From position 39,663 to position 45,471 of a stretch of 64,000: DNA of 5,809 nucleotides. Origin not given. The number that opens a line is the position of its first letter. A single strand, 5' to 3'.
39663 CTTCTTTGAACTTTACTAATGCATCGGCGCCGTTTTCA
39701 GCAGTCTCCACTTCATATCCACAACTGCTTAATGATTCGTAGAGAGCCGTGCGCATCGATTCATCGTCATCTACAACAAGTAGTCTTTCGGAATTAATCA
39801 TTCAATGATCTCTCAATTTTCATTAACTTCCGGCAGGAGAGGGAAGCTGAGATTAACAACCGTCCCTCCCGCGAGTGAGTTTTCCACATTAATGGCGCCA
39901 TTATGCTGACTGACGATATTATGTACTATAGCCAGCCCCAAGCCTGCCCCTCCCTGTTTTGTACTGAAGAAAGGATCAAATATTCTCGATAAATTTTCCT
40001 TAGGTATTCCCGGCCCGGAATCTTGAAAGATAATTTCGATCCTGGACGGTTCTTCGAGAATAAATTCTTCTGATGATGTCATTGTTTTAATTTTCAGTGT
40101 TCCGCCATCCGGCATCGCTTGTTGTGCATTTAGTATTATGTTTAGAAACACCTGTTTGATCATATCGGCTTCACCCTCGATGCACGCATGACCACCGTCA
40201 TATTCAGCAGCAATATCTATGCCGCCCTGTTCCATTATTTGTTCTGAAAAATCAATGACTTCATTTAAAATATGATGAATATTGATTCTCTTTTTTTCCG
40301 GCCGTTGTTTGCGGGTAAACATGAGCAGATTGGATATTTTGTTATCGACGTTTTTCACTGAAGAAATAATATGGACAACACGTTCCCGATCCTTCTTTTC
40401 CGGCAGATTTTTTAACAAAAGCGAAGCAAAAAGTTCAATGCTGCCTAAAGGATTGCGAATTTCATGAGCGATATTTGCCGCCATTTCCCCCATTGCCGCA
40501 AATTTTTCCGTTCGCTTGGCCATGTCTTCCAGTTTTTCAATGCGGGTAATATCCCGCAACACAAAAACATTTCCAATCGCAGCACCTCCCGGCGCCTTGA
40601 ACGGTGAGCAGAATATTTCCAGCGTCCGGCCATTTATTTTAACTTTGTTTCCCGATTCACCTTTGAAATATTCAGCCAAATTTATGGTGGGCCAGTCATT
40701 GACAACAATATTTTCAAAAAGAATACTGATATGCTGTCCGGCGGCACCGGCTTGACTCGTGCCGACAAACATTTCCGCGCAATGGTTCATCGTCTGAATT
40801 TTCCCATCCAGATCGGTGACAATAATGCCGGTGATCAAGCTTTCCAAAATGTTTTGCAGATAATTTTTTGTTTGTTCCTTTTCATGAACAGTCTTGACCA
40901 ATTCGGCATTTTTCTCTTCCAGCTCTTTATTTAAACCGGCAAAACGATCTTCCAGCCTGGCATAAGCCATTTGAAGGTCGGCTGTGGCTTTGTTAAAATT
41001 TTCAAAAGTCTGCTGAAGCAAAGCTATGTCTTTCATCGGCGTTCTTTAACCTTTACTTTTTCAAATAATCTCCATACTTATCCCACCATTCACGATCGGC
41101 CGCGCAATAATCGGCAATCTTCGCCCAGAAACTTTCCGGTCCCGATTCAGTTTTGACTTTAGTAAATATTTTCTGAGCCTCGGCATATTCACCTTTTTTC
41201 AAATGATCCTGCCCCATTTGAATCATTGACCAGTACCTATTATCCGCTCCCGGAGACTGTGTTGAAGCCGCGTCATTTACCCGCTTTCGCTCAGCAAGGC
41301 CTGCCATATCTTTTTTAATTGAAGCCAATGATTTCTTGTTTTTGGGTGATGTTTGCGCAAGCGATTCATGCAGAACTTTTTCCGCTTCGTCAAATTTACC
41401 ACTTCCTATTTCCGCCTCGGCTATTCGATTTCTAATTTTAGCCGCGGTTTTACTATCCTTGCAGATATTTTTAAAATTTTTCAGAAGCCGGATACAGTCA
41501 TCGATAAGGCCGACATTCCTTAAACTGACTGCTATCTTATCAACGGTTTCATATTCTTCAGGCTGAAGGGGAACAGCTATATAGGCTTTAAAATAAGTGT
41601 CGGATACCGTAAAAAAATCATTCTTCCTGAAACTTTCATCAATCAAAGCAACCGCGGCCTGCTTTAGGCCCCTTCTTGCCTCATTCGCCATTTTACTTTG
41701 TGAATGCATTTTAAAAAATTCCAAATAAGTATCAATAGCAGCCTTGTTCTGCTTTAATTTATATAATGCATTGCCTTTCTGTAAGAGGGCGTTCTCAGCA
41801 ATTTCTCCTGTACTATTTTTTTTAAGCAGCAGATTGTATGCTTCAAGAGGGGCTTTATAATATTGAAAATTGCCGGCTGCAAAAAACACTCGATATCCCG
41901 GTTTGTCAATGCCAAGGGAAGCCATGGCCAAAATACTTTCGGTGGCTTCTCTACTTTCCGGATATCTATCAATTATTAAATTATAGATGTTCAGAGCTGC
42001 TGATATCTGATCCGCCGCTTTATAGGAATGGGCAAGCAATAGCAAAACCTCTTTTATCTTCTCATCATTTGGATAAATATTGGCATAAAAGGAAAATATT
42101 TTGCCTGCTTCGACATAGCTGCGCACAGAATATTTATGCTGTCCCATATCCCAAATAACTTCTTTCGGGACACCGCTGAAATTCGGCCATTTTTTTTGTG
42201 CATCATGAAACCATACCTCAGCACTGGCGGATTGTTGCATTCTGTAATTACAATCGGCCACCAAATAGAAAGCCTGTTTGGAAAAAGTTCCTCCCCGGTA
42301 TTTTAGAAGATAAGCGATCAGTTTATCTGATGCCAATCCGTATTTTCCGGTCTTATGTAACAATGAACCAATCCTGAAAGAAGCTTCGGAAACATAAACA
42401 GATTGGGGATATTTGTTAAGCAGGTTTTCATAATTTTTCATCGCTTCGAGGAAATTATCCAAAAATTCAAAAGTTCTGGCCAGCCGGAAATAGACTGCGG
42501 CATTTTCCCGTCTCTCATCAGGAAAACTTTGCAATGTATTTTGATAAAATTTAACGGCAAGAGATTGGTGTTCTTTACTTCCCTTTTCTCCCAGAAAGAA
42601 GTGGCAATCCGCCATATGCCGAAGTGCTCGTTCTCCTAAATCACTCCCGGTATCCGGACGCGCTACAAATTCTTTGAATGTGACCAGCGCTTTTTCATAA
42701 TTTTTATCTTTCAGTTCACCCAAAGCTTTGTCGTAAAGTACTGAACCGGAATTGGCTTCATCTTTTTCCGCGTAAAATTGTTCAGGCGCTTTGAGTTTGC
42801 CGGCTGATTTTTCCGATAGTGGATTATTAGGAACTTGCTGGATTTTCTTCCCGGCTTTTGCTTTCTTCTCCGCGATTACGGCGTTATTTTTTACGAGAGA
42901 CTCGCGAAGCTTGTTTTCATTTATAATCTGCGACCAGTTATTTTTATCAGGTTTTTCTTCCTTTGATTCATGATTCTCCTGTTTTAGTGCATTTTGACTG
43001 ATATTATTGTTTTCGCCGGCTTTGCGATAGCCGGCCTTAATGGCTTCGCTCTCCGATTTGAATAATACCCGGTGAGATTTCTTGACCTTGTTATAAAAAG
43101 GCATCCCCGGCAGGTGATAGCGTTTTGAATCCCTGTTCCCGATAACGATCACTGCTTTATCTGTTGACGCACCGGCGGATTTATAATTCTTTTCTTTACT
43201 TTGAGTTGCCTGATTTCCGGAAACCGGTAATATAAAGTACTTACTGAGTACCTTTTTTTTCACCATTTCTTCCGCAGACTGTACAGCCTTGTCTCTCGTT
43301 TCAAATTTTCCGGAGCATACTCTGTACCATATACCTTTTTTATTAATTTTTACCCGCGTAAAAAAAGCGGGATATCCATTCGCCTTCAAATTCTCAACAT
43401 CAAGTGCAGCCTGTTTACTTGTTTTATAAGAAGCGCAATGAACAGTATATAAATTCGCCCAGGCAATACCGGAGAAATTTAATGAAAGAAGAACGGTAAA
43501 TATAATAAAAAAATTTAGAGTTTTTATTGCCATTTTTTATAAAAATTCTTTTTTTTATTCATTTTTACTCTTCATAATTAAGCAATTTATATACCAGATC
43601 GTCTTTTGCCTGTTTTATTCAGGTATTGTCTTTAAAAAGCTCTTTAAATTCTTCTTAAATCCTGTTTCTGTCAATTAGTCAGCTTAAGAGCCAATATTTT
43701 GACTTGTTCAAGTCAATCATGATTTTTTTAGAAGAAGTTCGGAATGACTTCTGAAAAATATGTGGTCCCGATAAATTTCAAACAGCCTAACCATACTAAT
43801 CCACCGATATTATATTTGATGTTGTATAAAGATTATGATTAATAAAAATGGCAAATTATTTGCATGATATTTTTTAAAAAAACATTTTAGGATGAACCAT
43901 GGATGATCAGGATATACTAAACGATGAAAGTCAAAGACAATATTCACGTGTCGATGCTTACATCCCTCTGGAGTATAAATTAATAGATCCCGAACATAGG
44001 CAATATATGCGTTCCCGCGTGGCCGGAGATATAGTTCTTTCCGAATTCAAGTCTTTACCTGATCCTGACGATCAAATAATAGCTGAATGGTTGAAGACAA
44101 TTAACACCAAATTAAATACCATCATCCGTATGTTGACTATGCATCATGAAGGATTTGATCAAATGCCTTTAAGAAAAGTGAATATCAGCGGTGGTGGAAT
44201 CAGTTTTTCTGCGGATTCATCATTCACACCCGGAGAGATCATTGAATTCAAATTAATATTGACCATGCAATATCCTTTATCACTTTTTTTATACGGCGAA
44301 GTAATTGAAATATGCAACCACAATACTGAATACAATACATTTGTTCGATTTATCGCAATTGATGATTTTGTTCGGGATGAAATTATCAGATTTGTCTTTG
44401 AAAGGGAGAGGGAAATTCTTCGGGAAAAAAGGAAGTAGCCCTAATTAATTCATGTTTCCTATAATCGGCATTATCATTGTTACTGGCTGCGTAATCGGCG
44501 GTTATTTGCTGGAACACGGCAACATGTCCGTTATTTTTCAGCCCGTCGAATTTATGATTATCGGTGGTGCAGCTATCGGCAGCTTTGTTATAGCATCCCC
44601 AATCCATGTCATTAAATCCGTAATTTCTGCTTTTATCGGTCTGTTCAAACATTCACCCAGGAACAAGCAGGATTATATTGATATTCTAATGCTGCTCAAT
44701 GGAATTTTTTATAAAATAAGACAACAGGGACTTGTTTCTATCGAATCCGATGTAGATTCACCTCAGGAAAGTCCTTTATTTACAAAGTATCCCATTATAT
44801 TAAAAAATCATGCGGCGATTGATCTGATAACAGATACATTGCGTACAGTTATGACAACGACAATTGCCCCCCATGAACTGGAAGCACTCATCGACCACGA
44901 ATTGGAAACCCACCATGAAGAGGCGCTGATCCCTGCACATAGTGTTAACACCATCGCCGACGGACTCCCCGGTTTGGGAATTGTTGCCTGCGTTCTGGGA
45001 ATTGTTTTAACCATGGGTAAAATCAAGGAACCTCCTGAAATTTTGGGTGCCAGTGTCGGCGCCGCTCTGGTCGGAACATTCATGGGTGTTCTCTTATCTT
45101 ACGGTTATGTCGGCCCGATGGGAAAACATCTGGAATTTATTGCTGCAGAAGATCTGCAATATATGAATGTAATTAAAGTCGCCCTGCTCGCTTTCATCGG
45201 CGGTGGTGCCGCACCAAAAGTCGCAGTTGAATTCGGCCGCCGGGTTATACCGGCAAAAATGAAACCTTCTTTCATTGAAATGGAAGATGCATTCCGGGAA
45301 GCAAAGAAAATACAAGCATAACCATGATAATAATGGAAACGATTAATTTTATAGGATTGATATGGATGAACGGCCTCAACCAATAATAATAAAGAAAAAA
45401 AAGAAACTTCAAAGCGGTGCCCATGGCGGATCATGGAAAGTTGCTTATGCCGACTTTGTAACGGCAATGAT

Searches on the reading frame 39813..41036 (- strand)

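Call 82: search_protein_families(library=pfam, proteins=[window:39813-41036:-], max_evalue=0.0001)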
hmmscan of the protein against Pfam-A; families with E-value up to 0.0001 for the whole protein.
window:39813-41036:- (407 aa): 4 families
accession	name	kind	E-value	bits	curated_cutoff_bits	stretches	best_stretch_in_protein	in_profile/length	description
PF02518.31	HATPase_c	-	5.2e-24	85.3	26.4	1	290-400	3-109/111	Histidine kinase-, DNA gyrase B-, and HSP90-like ATPase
PF00512.31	HisKA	-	5.5e-13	49.2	26.9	1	182-244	2-64/66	His Kinase A (phospho-acceptor) domain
PF00989.32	PAS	-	1.7e-08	34.9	22.6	1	60-163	3-113/113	PAS fold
PF13426.13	PAS_9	-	2.2e-05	25.1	27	1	69-164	2-102/103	PAS domain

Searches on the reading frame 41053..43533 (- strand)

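Call 82: search_protein_families(library=pfam, proteins=[window:41053-43533:-], max_evalue=0.0001)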
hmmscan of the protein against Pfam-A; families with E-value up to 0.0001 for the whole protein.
window:41053-43533:- (826 aa): 11 families
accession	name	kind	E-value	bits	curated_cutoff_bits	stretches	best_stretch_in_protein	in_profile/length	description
PF13174.12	TPR_6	-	1.5e-15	57.1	26.3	0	347-378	2-33/33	Tetratricopeptide repeat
PF13428.12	TPR_14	-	1.5e-14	53.5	23.5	0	495-531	2-38/44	Tetratricopeptide repeat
PF13424.12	TPR_12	-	1.6e-11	44.7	30.1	0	697-728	2-33/77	Tetratricopeptide repeat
PF14559.12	TPR_19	-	9.6e-11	42.3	25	0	686-727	13-54/68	Tetratricopeptide repeat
PF07719.23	TPR_2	-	1.3e-10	41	27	0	345-377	1-33/34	Tetratricopeptide repeat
PF13525.12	YfiO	-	1.6e-10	41.6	25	0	457-532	5-80/203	Outer membrane lipoprotein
PF05036.18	SPOR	-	3.6e-09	37.3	21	1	28-91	4-65/76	SPOR domain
PF13432.12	TPR_16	-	3.5e-07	31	32.7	0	584-623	1-37/65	Tetratricopeptide repeat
PF00515.34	TPR_1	-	1.8e-06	28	27.8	0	582-603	3-24/34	Tetratricopeptide repeat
PF13181.12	TPR_8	-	2.6e-06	27.6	25.7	0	346-371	2-27/34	Tetratricopeptide repeat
PF25064.1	ARM_TT21_5th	-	7.8e-05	23.4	27.8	0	625-698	2-72/117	TT21 fifth ARM repeats domain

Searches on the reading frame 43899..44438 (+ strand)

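Call 82: search_protein_families(library=pfam, proteins=[window:43899-44438:+], max_evalue=0.0001)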
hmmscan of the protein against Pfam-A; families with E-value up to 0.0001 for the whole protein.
window:43899-44438:+ (179 aa): 1 family
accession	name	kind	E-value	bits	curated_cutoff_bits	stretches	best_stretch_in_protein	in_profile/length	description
PF07238.19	PilZ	-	2.2e-07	31.6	22.5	1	93-168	27-102/102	PilZ domain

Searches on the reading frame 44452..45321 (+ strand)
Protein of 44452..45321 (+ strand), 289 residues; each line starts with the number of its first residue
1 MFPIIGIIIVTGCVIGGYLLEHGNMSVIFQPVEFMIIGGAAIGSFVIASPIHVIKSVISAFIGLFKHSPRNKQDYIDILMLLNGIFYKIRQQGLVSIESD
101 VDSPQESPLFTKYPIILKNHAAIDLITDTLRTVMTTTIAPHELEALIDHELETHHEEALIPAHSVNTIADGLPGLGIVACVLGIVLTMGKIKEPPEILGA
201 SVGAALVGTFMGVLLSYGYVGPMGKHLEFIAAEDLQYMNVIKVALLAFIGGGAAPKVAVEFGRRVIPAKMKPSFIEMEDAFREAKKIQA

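Call 82: search_protein_families(library=pfam, proteins=[window:44452-45321:+], max_evalue=0.0001)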
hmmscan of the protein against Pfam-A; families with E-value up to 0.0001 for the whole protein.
window:44452-45321:+ (289 aa): 2 families
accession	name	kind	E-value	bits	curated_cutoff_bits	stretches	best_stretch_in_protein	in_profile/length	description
PF20560.3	MotA_N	-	2.3e-31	108.3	27.3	1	4-93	1-91/91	Motility protein A N-terminal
PF01618.21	MotA_ExbB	-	4.9e-07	30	22.9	1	135-216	19-104/127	MotA/TolQ/ExbB proton channel family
